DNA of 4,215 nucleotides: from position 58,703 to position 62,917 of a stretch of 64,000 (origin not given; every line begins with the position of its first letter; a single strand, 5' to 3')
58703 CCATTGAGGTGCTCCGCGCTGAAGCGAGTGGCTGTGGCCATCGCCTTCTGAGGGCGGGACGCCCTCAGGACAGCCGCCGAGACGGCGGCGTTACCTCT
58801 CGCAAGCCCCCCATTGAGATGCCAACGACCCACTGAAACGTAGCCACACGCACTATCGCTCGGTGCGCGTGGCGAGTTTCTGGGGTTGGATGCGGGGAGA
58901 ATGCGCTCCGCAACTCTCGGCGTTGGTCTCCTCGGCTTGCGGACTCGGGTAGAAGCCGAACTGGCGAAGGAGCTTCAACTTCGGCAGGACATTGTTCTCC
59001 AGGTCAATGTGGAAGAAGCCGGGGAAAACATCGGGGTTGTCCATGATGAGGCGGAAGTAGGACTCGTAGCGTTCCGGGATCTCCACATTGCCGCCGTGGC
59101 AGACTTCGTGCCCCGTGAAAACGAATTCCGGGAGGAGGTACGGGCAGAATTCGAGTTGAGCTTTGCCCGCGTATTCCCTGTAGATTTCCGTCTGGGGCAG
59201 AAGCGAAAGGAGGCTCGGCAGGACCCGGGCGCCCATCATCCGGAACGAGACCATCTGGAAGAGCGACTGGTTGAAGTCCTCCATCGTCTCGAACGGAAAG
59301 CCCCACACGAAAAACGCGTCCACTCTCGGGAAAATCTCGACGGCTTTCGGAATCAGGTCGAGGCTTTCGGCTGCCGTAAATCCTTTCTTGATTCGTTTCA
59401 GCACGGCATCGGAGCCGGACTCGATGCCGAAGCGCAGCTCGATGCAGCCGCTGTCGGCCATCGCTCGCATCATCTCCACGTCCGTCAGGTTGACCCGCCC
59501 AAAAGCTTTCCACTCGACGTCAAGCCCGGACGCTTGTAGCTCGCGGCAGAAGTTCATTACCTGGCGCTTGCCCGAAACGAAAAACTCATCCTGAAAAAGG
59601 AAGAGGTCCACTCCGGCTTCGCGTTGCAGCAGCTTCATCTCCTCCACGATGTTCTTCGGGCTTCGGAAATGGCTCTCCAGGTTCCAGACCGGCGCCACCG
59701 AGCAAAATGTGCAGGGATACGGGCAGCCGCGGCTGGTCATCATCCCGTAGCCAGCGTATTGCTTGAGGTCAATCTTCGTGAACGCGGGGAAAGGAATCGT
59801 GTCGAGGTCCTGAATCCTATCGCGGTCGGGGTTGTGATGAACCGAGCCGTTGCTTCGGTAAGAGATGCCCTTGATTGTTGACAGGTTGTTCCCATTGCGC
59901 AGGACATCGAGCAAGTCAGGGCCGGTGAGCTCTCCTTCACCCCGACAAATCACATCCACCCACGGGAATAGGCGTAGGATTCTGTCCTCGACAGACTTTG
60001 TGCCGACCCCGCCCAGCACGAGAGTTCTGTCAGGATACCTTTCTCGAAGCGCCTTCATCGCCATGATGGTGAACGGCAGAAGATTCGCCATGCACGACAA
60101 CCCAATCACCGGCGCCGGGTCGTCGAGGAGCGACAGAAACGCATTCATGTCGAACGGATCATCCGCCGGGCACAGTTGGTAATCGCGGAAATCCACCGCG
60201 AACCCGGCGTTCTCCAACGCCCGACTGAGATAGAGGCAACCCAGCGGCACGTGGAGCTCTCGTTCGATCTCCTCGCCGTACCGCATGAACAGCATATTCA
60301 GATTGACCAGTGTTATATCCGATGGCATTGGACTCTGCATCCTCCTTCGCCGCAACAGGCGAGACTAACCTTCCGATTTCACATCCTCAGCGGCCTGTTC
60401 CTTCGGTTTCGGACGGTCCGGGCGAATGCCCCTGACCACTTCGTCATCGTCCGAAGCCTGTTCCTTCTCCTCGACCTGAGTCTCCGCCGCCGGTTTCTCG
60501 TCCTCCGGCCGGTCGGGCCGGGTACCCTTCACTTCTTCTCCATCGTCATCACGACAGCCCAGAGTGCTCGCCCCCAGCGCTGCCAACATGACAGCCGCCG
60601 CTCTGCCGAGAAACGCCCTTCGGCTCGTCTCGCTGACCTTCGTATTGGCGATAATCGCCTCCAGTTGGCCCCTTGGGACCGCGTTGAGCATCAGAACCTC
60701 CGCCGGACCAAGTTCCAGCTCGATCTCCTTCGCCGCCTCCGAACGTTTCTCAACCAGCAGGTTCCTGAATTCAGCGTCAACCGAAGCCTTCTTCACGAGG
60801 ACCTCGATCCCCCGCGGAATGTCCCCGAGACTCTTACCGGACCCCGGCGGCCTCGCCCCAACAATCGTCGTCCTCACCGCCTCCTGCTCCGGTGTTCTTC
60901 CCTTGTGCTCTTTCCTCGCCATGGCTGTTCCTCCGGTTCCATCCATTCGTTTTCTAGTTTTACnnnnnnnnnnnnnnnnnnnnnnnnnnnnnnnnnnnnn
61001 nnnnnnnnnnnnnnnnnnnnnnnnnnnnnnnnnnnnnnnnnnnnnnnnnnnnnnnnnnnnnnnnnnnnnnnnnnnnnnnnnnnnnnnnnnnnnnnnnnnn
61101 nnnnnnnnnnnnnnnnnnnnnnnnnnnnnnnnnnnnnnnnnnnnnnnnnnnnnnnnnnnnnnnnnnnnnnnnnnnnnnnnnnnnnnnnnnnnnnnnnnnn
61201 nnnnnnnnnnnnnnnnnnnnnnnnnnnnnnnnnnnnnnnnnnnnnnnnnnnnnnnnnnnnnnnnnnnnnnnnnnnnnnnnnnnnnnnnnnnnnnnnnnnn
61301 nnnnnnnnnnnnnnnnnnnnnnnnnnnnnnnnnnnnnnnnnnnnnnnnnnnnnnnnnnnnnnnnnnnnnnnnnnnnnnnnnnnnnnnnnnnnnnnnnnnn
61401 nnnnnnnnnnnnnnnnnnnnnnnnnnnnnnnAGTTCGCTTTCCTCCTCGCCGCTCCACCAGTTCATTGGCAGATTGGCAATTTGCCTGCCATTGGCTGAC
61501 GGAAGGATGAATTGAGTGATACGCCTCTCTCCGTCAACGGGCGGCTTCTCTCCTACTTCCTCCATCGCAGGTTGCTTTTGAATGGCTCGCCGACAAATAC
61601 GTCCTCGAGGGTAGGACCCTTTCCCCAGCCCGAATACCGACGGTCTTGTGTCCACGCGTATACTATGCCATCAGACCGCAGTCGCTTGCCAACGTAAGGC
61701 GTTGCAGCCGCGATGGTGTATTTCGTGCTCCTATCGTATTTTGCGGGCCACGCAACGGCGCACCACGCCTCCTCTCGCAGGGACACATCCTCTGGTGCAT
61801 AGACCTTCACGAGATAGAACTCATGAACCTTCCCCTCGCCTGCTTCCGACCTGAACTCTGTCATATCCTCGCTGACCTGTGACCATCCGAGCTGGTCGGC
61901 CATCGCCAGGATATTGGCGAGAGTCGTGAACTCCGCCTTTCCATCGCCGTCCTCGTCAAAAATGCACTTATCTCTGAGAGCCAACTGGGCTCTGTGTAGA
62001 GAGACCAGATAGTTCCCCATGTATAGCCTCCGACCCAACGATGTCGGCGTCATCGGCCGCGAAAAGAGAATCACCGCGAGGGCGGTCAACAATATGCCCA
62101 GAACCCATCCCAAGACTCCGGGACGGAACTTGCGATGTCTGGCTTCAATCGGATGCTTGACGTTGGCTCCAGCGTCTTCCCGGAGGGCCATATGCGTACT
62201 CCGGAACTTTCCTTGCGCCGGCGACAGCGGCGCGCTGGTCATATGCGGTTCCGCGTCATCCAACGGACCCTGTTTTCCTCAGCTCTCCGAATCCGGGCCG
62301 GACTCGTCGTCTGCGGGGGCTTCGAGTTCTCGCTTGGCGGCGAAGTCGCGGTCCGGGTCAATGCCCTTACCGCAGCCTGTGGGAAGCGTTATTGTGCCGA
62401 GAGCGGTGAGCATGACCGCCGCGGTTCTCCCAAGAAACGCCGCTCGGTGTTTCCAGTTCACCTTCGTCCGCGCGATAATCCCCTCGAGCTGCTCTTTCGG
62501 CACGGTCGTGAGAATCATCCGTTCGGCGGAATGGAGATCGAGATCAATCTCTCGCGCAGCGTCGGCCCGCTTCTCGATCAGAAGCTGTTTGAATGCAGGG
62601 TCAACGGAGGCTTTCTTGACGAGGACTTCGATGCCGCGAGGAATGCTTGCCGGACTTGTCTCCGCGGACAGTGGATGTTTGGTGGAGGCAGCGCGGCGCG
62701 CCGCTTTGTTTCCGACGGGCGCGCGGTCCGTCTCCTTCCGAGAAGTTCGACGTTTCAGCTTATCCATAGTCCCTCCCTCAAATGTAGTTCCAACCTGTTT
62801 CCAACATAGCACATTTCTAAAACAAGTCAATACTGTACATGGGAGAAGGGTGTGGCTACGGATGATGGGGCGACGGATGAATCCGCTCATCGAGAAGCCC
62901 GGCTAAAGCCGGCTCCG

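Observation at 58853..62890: B12-radical-SAM enzyme with three duplicated NHLP-leader-like proteins carrying internal Tat-like segments and hypervariable acidic tails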

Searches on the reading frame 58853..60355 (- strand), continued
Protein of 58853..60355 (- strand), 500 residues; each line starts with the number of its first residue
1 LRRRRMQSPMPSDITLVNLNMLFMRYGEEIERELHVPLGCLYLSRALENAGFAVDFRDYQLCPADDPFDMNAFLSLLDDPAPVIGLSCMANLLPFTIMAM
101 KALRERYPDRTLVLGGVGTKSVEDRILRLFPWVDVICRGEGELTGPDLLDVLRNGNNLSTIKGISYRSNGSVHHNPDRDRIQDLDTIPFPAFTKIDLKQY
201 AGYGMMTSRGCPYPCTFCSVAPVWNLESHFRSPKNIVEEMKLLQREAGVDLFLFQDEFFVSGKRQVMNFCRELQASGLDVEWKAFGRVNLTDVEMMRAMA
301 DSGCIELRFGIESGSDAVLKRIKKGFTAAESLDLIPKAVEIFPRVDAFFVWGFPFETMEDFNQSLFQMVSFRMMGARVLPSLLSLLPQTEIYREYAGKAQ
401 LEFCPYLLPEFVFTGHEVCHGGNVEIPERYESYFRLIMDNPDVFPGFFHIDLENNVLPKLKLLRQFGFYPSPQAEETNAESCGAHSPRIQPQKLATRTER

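Call 72: search_protein_families(library=ncbifam, proteins=[L088:4328-4528:+, L088:4618-5979:+, L088:3147-3920:+], max_evalue=0.1)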
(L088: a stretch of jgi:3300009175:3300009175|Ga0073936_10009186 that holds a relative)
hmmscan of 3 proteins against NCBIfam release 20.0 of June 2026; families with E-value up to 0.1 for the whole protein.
L088:4328-4528:+ (66 aa): 0 families

L088:4618-5979:+ (453 aa): 67 families (the best 25 are shown)
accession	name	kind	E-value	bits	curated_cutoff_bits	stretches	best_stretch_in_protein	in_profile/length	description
TIGR04463.1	rSAM_vs_C_rich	equivalog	5.1e-55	187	525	1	7-435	1-423/438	TIGR04463 family radical SAM/SPASM RiPP maturase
TIGR04334.1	rSAM_Clo7bot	equivalog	5.6e-45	153.8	600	1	5-413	3-412/440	radical SAM/SPASM domain Clo7bot peptide maturase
TIGR04280.1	geopep_mat_rSAM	hypoth_equivalog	2.3e-41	142.2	400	1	16-439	17-423/428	geopeptide radical SAM maturase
NF038107.1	rSAM_NF038107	equivalog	2.7e-36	125.3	600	1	5-409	4-403/444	Cys-every-fifth radical SAM/SPASM peptide maturase CefB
NF052473.1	rSAM_FlmE_OhkG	exception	2.7e-30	105.5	500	2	20-255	20-265/481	FlmE/OhkG family radical SAM/SPASM peptide maturase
NF047865.1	rSAM_PapB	equivalog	1.5e-26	93.5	340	1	94-410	6-320/330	PapB family radical SAM/SPASM ranthipeptide maturase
TIGR04068.1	rSAM_ocin_clost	equivalog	5.6e-22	78.2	500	1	26-262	19-258/462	Cys-rich peptide radical SAM maturase CcpM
TIGR03906.1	quino_hemo_SAM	equivalog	5.6e-22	78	453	2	96-249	99-254/467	quinohemoprotein amine dehydrogenase maturation protein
TIGR04064.1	rSAM_nif11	equivalog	1.9e-20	73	518.7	2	95-216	82-200/459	nif11-like peptide radical SAM maturase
TIGR03942.1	sulfatase_rSAM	equivalog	1.9e-17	63.4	349.45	2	98-246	8-156/363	anaerobic sulfatase maturase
TIGR03974.1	rSAM_six_Cys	equivalog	1.1e-16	60.7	425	2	96-251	102-259/451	thioether cross-link-forming SCIFF peptide maturase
NF041298.1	rSAM_mat_DynA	equivalog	2e-15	56.6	450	1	95-250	5-160/356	dynobactin maturation radical SAM/SPASM protein DynA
NF041707.1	rSAM_YhhB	equivalog_domain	1e-14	54.3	445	1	95-245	6-161/369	cyclophane-forming radical SAM/SPASM peptide maturase YhhB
TIGR02666.1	moaA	equivalog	1.2e-14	54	284.05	1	95-247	14-162/336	GTP 3',8-cyclase MoaA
NF038283.1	viperin_w_prok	equivalog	3e-13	49.6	180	1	97-251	8-160/281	viperin family antiviral radical SAM protein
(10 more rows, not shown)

L088:3147-3920:+ (257 aa): 0 families

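Call 73: find_encoding_contigs(protein=P0245, flank=5000, max_places=2)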
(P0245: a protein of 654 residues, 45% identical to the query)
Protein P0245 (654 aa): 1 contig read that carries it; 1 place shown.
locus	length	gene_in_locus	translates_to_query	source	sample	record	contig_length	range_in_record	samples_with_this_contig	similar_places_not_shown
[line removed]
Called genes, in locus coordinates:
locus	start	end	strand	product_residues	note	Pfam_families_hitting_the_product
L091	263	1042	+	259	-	-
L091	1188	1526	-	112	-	-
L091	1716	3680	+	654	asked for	PF02310:B12-binding, PF04055:Radical_SAM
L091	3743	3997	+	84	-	PF01370:Epimerase, PF16363:GDP_Man_Dehyd (weak)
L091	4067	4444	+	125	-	-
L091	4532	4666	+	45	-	?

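Call 74: find_encoding_contigs(protein=P0242, flank=5000, max_places=2)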
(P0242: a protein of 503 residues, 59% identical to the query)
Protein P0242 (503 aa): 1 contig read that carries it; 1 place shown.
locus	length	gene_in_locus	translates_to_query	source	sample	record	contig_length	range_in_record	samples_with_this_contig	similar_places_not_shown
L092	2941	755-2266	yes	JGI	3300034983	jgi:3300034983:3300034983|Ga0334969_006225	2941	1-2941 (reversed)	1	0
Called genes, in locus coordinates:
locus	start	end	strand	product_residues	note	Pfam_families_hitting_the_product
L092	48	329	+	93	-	-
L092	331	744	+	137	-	-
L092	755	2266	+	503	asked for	PF02310:B12-binding, PF04055:Radical_SAM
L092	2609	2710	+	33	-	-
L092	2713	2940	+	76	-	?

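Call 76: find_encoding_contigs(protein=P0246, flank=4000, max_places=3)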
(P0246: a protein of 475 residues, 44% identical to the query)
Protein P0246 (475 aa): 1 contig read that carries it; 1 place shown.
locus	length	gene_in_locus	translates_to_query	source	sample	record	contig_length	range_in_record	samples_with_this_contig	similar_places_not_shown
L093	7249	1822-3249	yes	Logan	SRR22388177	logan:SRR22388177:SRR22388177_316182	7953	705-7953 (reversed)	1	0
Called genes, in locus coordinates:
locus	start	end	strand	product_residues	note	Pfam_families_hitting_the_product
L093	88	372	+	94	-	PF01527:HTH_Tnp_1 (weak)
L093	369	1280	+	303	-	PF13276:HTH_21, PF00665:rve, PF24764:rva_4 (weak), PF13683:rve_3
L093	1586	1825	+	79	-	-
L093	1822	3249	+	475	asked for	PF02310:B12-binding, PF04055:Radical_SAM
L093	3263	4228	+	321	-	PF01073:3Beta_HSD, PF01370:Epimerase, PF02719:Polysacc_synt_2 (weak), PF04321:RmlD_sub_bind, PF05368:NmrA, PF07993:NAD_binding_4 (faint), PF13460:NAD_binding_10, PF16363:GDP_Man_Dehyd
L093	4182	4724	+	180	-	PF00717:Peptidase_S24, PF10502:Peptidase_S26 (faint)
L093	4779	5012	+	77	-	-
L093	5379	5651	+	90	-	PF05402:PqqD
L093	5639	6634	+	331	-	-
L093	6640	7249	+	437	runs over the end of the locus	?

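Call 77: find_encoding_contigs(protein=P0252, flank=4000, max_places=3)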
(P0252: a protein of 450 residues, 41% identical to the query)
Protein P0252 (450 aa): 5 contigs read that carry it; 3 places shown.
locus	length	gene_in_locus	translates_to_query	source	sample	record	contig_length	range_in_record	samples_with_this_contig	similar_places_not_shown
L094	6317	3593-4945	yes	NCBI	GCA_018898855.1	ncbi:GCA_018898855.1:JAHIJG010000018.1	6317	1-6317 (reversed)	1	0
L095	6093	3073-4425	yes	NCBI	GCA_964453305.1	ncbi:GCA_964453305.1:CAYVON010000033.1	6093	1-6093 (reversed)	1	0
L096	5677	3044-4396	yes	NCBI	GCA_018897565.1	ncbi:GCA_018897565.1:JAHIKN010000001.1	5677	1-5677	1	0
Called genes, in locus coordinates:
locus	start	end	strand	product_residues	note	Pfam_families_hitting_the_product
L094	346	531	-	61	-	PF03551:PadR (weak)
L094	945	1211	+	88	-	PF05402:PqqD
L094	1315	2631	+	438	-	PF05402:PqqD, PF04055:Radical_SAM, PF13186:SPASM (weak)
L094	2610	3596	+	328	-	PF07475:Hpr_kinase_C (weak)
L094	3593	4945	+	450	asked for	PF02310:B12-binding, PF04055:Radical_SAM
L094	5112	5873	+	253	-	PF01209:Ubie_methyltran, PF02353:CMAS, PF03848:TehB, PF05175:MTS, PF13489:Methyltransf_23, PF13847:Methyltransf_31, PF08241:Methyltransf_11, PF08242:Methyltransf_12, +1 more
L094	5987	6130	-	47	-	-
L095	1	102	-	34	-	?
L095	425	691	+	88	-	PF05402:PqqD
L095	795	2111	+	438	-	PF05402:PqqD, PF04055:Radical_SAM, PF13186:SPASM (weak)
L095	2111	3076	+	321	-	PF07475:Hpr_kinase_C (weak)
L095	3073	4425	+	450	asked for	PF02310:B12-binding, PF04055:Radical_SAM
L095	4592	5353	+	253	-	PF01209:Ubie_methyltran, PF02353:CMAS, PF03848:TehB, PF05175:MTS, PF13489:Methyltransf_23, PF13847:Methyltransf_31, PF08241:Methyltransf_11, PF08242:Methyltransf_12, +1 more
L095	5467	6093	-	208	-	?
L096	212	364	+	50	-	-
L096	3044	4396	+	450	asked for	PF02310:B12-binding, PF04055:Radical_SAM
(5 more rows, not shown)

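Call 81: find_encoding_contigs(protein=P0255, flank=4000, max_places=3)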
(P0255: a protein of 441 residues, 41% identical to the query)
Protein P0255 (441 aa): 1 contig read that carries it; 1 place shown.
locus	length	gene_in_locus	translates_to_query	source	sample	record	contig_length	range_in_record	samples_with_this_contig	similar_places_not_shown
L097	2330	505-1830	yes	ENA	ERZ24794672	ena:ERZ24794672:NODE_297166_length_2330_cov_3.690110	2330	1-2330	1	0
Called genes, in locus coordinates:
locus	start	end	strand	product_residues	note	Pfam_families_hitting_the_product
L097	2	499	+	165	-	?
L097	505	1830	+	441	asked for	PF02310:B12-binding, PF04055:Radical_SAM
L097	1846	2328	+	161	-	?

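Call 82: find_encoding_contigs(protein=P0256, flank=4000, max_places=3)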
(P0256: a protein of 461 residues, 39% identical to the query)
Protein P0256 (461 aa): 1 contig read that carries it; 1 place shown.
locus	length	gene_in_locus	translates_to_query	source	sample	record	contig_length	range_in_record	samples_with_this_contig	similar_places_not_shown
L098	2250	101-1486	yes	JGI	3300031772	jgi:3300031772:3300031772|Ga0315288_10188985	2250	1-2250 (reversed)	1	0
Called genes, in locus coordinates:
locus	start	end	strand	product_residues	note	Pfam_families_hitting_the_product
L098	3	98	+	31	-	?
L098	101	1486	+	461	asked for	PF02310:B12-binding, PF04055:Radical_SAM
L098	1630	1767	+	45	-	-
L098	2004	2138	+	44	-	-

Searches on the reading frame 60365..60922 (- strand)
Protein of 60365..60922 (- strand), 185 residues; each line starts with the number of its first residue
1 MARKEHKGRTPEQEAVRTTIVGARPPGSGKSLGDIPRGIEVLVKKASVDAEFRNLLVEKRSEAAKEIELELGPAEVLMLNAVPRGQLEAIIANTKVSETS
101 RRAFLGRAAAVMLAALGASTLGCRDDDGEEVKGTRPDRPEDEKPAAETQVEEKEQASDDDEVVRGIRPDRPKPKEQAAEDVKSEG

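Call 3: search_protein_families(library=ncbifam, proteins=[window:60365-60922:-], max_evalue=1)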
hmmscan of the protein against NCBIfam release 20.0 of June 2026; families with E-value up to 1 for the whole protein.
window:60365-60922:- (185 aa): 2 families
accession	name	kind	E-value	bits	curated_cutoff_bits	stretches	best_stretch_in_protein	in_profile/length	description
NF038399.1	NH_RiPP_Os17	domain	2.4e-06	27.6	40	1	38-90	2-54/63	Os1348 family NHLP clan protein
TIGR01409.1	TAT_signal_seq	domain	0.22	11.9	16.7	1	99-119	1-20/29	twin-arginine translocation signal domain-containing protein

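Call 4: search_protein_families(library=pfam, proteins=[window:60365-60922:-], max_evalue=1)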
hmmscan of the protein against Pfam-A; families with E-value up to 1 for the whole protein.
window:60365-60922:- (185 aa): 4 families
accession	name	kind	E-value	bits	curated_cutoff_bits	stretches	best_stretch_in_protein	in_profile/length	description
PF14407.11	Frankia_peptide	-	0.011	16.5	48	1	40-82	3-45/63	Ribosomally synthesized peptide prototyped by Frankia Franean1_4349.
PF14544.11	DUF4443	-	0.03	14.7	27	1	89-177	7-92/100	Domain of unknown function (DUF4443)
PF02979.21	NHase_alpha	-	0.15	11.9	27.2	1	41-77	43-79/184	Nitrile hydratase, alpha chain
PF03514.20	GRAS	-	0.15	11.4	27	1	11-108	137-231/374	GRAS domain family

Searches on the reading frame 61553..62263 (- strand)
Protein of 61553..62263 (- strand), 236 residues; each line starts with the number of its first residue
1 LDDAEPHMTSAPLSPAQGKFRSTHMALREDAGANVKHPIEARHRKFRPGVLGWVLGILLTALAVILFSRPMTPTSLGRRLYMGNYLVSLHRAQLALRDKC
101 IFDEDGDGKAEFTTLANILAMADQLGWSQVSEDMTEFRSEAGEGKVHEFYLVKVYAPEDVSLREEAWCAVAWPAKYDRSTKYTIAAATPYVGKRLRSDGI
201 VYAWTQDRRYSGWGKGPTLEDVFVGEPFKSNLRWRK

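Call 3: search_protein_families(library=ncbifam, proteins=[window:61553-62263:-], max_evalue=1)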
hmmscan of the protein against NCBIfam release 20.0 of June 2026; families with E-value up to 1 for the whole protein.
window:61553-62263:- (236 aa): 0 families

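Call 4: search_protein_families(library=pfam, proteins=[window:61553-62263:-], max_evalue=1)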
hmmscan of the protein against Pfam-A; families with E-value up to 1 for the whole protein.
window:61553-62263:- (236 aa): 0 families

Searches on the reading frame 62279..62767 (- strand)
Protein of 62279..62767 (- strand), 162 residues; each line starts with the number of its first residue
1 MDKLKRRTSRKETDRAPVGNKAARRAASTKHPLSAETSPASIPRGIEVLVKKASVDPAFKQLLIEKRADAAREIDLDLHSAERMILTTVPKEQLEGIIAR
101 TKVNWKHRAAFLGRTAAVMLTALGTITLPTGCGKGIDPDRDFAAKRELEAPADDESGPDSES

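Call 3: search_protein_families(library=ncbifam, proteins=[window:62279-62767:-], max_evalue=1)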
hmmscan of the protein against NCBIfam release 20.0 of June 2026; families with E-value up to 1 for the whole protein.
window:62279-62767:- (162 aa): 2 families
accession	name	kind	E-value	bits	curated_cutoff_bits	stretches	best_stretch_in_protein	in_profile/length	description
NF038399.1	NH_RiPP_Os17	domain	2e-05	24.6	40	1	45-96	2-53/63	Os1348 family NHLP clan protein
TIGR03887.1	thiocyan_alph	equivalog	0.045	13.5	291.45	1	47-79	44-76/200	thiocyanate hydrolase subunit gamma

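Call 4: search_protein_families(library=pfam, proteins=[window:62279-62767:-], max_evalue=1)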
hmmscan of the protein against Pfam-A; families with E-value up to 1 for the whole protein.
window:62279-62767:- (162 aa): 2 families
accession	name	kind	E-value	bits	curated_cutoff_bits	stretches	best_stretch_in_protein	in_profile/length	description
PF02979.21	NHase_alpha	-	0.0026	17.6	27.2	1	47-87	42-82/184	Nitrile hydratase, alpha chain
PF14407.11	Frankia_peptide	-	0.018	15.7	48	1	47-82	3-38/63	Ribosomally synthesized peptide prototyped by Frankia Franean1_4349.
